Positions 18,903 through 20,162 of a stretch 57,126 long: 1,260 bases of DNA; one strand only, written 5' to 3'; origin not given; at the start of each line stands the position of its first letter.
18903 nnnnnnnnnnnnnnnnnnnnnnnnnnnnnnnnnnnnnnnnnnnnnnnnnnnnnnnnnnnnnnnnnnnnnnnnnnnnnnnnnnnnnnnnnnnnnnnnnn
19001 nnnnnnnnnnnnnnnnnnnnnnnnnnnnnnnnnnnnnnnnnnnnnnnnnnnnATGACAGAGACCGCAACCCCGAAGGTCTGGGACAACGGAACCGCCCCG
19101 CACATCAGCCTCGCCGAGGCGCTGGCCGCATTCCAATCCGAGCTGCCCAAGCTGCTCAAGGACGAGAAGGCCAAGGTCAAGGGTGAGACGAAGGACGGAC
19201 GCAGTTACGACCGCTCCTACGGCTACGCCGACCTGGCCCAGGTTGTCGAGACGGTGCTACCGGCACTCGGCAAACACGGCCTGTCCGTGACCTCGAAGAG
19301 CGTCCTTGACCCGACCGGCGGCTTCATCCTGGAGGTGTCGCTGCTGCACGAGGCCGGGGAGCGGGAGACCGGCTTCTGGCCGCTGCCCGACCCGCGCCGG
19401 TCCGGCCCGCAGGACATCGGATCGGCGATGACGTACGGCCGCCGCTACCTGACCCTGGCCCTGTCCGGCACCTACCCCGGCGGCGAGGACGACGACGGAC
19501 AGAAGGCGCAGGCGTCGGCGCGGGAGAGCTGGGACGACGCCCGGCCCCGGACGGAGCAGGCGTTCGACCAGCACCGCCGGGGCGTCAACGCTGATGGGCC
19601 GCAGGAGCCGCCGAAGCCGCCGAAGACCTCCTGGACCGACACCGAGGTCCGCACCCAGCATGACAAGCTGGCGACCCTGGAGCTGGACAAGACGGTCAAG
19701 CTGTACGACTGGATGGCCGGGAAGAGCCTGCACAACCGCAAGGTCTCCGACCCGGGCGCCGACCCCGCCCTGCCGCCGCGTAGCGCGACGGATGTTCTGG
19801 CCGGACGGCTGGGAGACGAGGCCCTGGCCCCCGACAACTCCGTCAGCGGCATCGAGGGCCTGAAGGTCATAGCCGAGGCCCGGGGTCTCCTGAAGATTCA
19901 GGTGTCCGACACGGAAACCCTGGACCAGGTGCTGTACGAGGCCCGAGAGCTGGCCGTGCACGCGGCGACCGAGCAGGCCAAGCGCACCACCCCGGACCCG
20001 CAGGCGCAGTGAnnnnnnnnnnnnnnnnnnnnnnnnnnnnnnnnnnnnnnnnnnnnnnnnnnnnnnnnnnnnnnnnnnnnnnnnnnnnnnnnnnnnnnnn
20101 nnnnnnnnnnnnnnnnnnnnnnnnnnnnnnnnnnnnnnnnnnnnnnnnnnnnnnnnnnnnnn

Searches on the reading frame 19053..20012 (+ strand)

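Call 8: search_protein_families(library=pfam, proteins=[window:19053-20012:+], max_evalue=0.01)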
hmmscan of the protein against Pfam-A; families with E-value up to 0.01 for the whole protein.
window:19053-20012:+ (319 aa): 1 family
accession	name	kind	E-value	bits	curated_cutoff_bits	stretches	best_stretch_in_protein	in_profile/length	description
PF04404.17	ERF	-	2.5e-10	41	25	1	21-155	2-132/153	ERF superfamily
